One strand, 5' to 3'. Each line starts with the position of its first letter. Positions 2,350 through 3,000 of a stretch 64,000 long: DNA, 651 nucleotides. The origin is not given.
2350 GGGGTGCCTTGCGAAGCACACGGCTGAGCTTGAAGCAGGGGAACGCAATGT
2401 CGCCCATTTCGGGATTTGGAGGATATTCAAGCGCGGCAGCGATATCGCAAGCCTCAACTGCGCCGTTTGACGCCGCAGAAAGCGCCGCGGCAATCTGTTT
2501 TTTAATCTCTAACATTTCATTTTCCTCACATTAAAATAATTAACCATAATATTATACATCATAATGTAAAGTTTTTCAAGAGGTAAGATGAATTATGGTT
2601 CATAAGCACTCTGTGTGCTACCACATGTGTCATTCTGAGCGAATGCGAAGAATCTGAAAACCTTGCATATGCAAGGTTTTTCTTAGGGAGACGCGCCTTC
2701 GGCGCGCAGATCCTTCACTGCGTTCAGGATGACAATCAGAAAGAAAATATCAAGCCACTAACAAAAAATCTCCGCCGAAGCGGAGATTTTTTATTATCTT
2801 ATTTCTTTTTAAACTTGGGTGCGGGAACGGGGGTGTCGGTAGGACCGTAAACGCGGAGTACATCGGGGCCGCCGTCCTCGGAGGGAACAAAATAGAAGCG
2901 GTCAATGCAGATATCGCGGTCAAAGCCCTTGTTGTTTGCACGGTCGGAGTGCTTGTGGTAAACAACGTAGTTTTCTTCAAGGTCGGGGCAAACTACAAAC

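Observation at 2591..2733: Five-copy family of TIR-bounded, hairpin-rich intergenic elements (MITE/REP-like) with compensatory stem variation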

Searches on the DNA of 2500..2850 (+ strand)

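Call 13: search_rna_families(source=window, start=2500, end=2850, threshold=evalue, max_evalue=10)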
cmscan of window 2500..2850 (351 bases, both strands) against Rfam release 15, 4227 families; matches with E-value up to 10: 23.
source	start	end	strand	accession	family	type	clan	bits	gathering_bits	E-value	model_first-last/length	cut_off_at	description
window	2760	2836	-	RF02075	STnc230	Gene; sRNA;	-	35.5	50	0.00094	1-83/83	no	Enterobacterial sRNA STnc230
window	2760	2814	-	RF02495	ohsC_RNA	Gene; antitoxin;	-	27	50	0.039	1-77/77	no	Oppression of Hydrophobic ORF by sRNA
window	2734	2810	+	RF01770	rimP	Cis-reg; leader;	-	26.9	47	0.02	1-102/102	no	Gammaprotebacteria rimP leader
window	2669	2793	+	RF00512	Leu_leader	Cis-reg; leader;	-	25.4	50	0.0031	1-148/148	no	Leucine operon leader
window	2757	2803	-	RF02076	STnc100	Gene; sRNA;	-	24.1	47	0.0021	160-206/206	no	Gammaproteobacterial sRNA STnc100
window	2724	2800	+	RF02075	STnc230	Gene; sRNA;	-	22.4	50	0.49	1-83/83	no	Enterobacterial sRNA STnc230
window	2766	2789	-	RF00195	RsmY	Gene; sRNA;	CL00106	22.3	57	0.0016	98-121/121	no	RsmY RNA family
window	2707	2795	+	RF01859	Phe_leader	Cis-reg; leader;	-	21.7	55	0.22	1-125/125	no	Phenylalanine leader peptide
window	2740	2818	-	RF01770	rimP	Cis-reg; leader;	-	21.5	47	0.28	1-102/102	no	Gammaprotebacteria rimP leader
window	2758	2797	-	RF03729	mir-2363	Gene; miRNA;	-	21.2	90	0.17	1-72/72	no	mir-2363 microRNA precursor family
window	2643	2791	+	RF02747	FtrA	Gene; sRNA;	-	20.1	134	1.4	1-111/111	no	Francisella sRNA A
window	2760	2850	-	RF01859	Phe_leader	Cis-reg; leader;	-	19.7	55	0.61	42-125/125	5'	Phenylalanine leader peptide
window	2763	2850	-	RF02607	AbsR25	Gene; sRNA;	-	19.6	47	0.37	67-164/164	5'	Acinetobacter sRNA 25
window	2758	2797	+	RF03729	mir-2363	Gene; miRNA;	-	18.6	90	0.82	1-72/72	no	mir-2363 microRNA precursor family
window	2735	2794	+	RF00079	OmrA-B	Gene; sRNA;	-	17.5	40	0.66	1-87/87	no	OmrA-B family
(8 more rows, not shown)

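Call 21: search_dna_similar(query=window:2629-2733:+, collection=plasmids, mode=distant, max_evalue=0.01, max_rows=30)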
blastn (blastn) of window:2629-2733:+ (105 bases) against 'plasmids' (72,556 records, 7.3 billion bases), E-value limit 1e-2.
No match.

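Call 22: search_dna_similar(query=window:2629-2733:+, collection=phages, mode=distant, max_evalue=0.01, max_rows=30)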
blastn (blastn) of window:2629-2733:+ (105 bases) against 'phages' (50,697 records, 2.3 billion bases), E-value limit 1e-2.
No match.
